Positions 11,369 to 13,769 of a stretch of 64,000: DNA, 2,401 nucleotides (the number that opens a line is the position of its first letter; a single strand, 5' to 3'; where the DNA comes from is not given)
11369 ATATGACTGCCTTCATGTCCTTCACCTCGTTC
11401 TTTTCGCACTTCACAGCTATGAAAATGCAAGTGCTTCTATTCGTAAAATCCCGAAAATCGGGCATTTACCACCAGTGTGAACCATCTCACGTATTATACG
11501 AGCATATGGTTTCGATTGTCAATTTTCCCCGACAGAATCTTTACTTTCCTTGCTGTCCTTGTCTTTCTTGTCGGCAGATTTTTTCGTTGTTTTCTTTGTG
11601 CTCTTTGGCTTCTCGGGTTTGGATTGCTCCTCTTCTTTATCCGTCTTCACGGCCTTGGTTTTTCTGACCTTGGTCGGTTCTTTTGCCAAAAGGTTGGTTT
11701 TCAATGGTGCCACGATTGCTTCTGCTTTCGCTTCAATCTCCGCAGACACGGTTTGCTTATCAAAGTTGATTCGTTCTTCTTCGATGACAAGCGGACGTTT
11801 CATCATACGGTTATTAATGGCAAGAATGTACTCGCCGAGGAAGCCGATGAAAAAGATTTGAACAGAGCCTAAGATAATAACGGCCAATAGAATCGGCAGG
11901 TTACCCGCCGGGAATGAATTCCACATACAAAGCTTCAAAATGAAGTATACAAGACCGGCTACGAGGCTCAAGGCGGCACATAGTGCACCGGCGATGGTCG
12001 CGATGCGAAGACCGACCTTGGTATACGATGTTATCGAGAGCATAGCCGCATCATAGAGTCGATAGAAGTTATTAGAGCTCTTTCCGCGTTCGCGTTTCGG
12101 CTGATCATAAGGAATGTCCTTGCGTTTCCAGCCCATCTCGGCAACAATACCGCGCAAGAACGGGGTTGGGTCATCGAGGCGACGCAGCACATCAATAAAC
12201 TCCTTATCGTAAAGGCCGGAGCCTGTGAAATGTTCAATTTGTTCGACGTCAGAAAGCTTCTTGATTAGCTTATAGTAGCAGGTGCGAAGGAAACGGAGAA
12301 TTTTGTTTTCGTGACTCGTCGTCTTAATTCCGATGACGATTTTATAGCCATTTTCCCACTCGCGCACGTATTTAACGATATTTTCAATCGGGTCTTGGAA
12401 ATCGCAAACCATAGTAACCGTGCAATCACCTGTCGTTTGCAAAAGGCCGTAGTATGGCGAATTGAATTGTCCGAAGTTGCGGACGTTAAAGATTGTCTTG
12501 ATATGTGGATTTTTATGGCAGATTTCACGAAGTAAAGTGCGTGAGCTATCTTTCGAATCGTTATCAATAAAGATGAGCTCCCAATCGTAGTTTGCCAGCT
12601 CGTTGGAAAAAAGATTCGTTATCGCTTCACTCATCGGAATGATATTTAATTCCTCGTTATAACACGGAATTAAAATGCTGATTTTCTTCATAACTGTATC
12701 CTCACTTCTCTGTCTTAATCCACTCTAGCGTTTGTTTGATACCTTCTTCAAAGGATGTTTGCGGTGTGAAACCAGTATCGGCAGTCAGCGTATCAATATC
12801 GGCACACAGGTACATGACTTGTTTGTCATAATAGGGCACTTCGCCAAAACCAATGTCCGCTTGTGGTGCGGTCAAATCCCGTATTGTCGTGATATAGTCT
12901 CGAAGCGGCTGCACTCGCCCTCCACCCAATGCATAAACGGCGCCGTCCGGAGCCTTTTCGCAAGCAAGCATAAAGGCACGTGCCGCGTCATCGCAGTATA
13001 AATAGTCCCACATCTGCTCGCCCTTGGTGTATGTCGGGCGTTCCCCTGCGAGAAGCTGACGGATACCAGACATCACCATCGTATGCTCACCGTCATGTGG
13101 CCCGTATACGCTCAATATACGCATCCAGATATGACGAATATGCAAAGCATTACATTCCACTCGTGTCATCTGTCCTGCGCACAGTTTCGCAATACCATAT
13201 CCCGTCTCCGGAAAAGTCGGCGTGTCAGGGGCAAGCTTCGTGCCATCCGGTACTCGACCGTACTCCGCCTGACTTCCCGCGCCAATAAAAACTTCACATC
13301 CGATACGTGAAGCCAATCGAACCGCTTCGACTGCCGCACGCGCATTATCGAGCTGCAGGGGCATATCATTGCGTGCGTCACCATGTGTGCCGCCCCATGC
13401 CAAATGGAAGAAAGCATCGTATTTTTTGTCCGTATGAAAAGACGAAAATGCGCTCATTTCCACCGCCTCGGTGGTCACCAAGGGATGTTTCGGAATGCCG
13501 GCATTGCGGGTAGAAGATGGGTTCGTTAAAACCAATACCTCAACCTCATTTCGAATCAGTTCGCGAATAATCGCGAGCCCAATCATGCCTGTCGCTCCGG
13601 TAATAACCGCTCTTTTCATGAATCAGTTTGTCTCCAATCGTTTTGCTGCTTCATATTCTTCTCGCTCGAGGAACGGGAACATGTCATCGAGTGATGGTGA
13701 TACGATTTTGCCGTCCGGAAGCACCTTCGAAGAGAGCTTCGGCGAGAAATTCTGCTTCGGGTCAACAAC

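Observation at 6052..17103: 11-kb operon predicting a lipid-carrier-based surface glycosylation system that uses a CDP-activated branched 3,6-dideoxyhexose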

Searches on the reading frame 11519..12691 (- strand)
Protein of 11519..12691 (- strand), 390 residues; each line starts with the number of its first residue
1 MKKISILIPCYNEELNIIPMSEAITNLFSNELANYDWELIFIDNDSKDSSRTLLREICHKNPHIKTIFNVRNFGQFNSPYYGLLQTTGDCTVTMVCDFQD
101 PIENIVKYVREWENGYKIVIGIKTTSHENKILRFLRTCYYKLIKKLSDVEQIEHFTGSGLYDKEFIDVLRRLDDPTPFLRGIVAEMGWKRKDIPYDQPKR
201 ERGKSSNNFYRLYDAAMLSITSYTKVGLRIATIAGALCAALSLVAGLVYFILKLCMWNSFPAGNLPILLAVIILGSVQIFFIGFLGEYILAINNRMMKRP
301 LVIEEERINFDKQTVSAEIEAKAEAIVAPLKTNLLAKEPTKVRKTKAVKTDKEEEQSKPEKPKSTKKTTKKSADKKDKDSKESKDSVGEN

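Call 3: search_protein_families(library=pfam, proteins=[window:11519-12691:-])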
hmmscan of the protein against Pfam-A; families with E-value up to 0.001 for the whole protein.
window:11519-12691:- (390 aa): 1 family
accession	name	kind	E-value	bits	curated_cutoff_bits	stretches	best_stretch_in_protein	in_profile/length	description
PF00535.33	Glycos_transf_2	-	3.2e-18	66.7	23.3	1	5-136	1-128/168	Glycosyl transferase family 2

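Call 4: search_protein_families(library=ncbifam, proteins=[window:11519-12691:-])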
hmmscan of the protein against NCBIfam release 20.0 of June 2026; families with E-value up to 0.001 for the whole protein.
window:11519-12691:- (390 aa): 9 families
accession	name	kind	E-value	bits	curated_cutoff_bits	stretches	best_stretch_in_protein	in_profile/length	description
NF047588.1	GlcsyltransPgfSStrep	equivalog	6.4e-50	170.1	500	1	3-305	2-303/308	glycosyltransferase PgfS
NF007986.1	PRK10714.1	equivalog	2.8e-32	112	529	1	1-301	5-305/316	undecaprenyl-phosphate 4-deoxy-4-formamido-L-arabinose transferase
TIGR03937.1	PgaC_IcaA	equivalog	5.7e-10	38.7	422.3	1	2-95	45-133/407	poly-beta-1,6-N-acetyl-D-glucosamine synthase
NF047683.1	TeichurnBiosyTuaG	equivalog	9.4e-06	25.4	400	1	3-78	7-77/252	teichuronic acid biosynthesis protein TuaG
NF050050.1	ProtGlycPglI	equivalog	3.9e-05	23.2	500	1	1-130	1-126/306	GalNAc(5)-diNAcBac-PP-undecaprenol beta-1,3-glucosyltransferase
NF041875.1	EPS_EpsD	equivalog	0.00024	20.6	370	1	4-146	1-139/325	exopolysaccharide biosynthesis glycosyltransferase EpsD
TIGR03111.1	glyc2_xrt_Gpos1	hypoth_equivalog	0.00035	19.5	363.95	1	3-155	50-199/439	TIGR03111 family XrtG-associated glycosyltransferase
NF038302.1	EPS_HpsE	equivalog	0.00066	18.7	300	0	4-60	3-57/307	hormogonium polysaccharide biosynthesis glycosyltransferase HpsE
NF007482.0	PRK10073.1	equivalog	0.00074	18.6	423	0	2-90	6-88/334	glycosyltransferase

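Call 47: search_solved_structures(query=window:11519-12691:-, max_evalue=0.00001, show_alignments=1)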
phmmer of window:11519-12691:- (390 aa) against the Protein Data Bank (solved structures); distinct sequences matched with E-value up to 0.00001: 7.
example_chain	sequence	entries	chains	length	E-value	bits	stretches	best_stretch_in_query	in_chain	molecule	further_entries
5eke_A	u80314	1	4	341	3e-37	131.9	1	3-304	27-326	Uncharacterized glycosyltransferase sll0501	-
5ekp_C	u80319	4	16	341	2.1e-36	129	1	3-304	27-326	Uncharacterized glycosyltransferase sll0501 | Glycosyltransferase sll0501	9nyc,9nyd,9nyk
9nye_A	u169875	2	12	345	2.2e-36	129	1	3-304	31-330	Glycosyltransferase sll0501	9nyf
9bhc_C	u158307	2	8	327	6.9e-28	101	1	1-306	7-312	Undecaprenyl-phosphate 4-deoxy-4-formamido-L-arabinose transferase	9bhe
8vxh_A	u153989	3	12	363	1e-27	100.5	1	1-306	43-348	Undecaprenyl-phosphate 4-deoxy-4-formamido-L-arabinose transferase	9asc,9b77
9hwj_A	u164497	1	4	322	1.3e-27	100.1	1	1-304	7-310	Undecaprenyl-phosphate 4-deoxy-4-formamido-L-arabinose transferase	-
5mlz_A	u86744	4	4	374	1.2e-10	44.2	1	3-125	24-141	Dolichol monophosphate mannose synthase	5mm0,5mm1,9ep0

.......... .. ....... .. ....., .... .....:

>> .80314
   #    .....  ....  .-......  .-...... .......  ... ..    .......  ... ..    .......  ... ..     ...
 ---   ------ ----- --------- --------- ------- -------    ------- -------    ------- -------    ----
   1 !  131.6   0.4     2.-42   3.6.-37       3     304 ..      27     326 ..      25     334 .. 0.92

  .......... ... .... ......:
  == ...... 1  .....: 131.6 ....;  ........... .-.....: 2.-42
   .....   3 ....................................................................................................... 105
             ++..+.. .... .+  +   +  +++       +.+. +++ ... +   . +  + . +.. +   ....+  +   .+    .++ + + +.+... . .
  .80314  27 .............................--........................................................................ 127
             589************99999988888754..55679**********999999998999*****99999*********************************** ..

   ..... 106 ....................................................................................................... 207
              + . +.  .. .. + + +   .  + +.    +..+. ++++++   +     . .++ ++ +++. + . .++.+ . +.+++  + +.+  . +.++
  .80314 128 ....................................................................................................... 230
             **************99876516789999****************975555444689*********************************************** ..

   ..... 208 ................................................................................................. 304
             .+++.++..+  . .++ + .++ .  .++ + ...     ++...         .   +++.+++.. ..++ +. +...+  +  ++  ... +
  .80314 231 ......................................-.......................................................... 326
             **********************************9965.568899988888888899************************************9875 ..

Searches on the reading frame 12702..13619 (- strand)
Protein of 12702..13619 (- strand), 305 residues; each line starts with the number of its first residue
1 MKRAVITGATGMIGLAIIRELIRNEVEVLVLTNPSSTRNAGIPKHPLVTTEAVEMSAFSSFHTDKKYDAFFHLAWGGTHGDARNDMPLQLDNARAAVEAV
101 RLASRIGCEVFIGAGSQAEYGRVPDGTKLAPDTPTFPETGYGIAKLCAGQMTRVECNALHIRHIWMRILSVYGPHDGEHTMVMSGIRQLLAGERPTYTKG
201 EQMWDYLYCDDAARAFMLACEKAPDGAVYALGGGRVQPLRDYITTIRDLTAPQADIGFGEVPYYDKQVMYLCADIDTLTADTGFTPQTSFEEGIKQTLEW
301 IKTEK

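Call 3: search_protein_families(library=pfam, proteins=[window:12702-13619:-])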
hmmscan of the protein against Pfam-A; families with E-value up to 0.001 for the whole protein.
window:12702-13619:- (305 aa): 2 families
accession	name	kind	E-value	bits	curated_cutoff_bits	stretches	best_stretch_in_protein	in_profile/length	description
PF01370.27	Epimerase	-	4.3e-36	125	20.9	1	5-232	2-240/240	NAD dependent epimerase/dehydratase family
PF16363.11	GDP_Man_Dehyd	-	3.5e-18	66.6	27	1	6-297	2-332/332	GDP-mannose 4,6 dehydratase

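Call 4: search_protein_families(library=ncbifam, proteins=[window:12702-13619:-])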
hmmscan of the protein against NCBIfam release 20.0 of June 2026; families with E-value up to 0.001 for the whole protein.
window:12702-13619:- (305 aa): 18 families
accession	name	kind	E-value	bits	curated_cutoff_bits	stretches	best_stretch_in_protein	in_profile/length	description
TIGR02197.1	heptose_epim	equivalog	1.9e-21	76.6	274.6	1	5-303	2-315/316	ADP-glyceromanno-heptose 6-epimerase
TIGR01181.1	dTDP_gluc_dehyt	equivalog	5.6e-20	71.7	365.1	1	4-303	2-313/321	dTDP-glucose 4,6-dehydratase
TIGR01179.1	galE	equivalog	1.3e-15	57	262.3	1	5-303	3-327/332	UDP-glucose 4-epimerase GalE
NF007490.0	PRK10084.1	subfamily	2.8e-14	52.9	649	1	133-302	159-335/361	dTDP-glucose 4,6-dehydratase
NF007582.0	PRK10217.1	equivalog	6.8e-14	51.7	698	1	1-301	1-331/355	dTDP-glucose 4,6-dehydratase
TIGR03466.1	HpnA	hypoth_equivalog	1.7e-10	40.3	367.65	1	3-253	2-249/327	hopanoid-associated sugar epimerase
TIGR01777.1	yfcH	hypoth_equivalog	8.9e-08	32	207.35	1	5-223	2-214/292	TIGR01777 family oxidoreductase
TIGR04180.1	EDH_00030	hypoth_equivalog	4.4e-07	29.3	475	1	130-288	134-296/297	NAD-dependent 4,6-dehydratase LegB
NF047922.1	GDPFucSynFcl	equivalog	4.8e-07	29.5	500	0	197-301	200-301/308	GDP-L-fucose synthase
NF042423.1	oxyalk_red_Shew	equivalog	1.1e-06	28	580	1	2-222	9-223/331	2-alkyl-3-oxoalkanoate reductase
NF011728.1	PRK15181.1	equivalog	1.7e-06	27.3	760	1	90-301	115-337/348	Vi polysaccharide biosynthesis UDP-N-acetylglucosaminuronic acid C-4 epimerase TviC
NF042422.1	oxyalk_red_OleD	equivalog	1.9e-06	27.5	580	1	4-242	3-242/329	2-alkyl-3-oxoalkanoate reductase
NF008360.0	PRK11150.1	equivalog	9.9e-06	25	452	1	137-303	136-308/310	ADP-glyceromanno-heptose 6-epimerase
NF043036.1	ErythonDh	equivalog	9.7e-05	21.7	325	1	4-148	3-156/321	D-erythronate dehydrogenase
NF058621.1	DiazavRedAvaA7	equivalog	0.00024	20.8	400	1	3-227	2-226/304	3-diazoavenalumate denitrifying reductase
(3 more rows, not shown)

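Call 50: search_solved_structures(query=window:12702-13619:-, max_evalue=1e-8)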
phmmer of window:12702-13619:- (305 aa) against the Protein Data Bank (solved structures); distinct sequences matched with E-value up to 1e-8: 25.
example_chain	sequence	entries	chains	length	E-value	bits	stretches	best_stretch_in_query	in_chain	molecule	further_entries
4zrm_A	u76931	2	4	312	1.5e-18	70.3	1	5-302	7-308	UDP-glucose 4-epimerase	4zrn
6kv9_A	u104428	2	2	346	4.2e-15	59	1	5-302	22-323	MoeE5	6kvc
6dnt_A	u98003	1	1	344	4.6e-15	58.9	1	2-302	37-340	NAD-dependent epimerase/dehydratase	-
1g1a_A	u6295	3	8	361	1.2e-14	57.5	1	133-301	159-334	DTDP-D-GLUCOSE 4,6-DEHYDRATASE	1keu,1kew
1bxk_A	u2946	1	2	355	1.6e-13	53.8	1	1-301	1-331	PROTEIN (DTDP-GLUCOSE 4,6-DEHYDRATASE)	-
6zl6_A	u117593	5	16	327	3.8e-13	52.6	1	4-302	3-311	Epimerase domain-containing protein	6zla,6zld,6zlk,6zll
6zlj_A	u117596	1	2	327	1.4e-12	50.7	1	4-302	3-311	Epimerase domain-containing protein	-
2p5u_A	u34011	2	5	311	5.9e-12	48.7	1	3-299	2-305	UDP-glucose 4-epimerase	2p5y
8du1_A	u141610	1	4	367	2.3e-11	46.7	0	114-301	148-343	dTDP-glucose 4,6-dehydratase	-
6wjb_A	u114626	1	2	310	3e-11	46.3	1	2-261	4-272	NAD-dependent epimerase/dehydratase family protein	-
7ys8_A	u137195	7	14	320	5.3e-11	45.5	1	3-302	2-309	UDP-glucose 4-epimerase | UDP-glucose 4-epimerase along with EC 5.1.3.2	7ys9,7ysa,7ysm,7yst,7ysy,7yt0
3vps_A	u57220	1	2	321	5.6e-11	45.4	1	3-302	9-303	NAD-dependent epimerase/dehydratase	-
2pk3_A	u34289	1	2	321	6.3e-11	45.3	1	3-298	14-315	GDP-6-deoxy-D-lyxo-4-hexulose reductase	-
6pmh_A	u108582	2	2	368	1.9e-10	43.7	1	4-301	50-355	UDP-glucose 4-epimerase related protein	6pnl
3icp_A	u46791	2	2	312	2.6e-10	43.3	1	3-301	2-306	NAD-dependent epimerase/dehydratase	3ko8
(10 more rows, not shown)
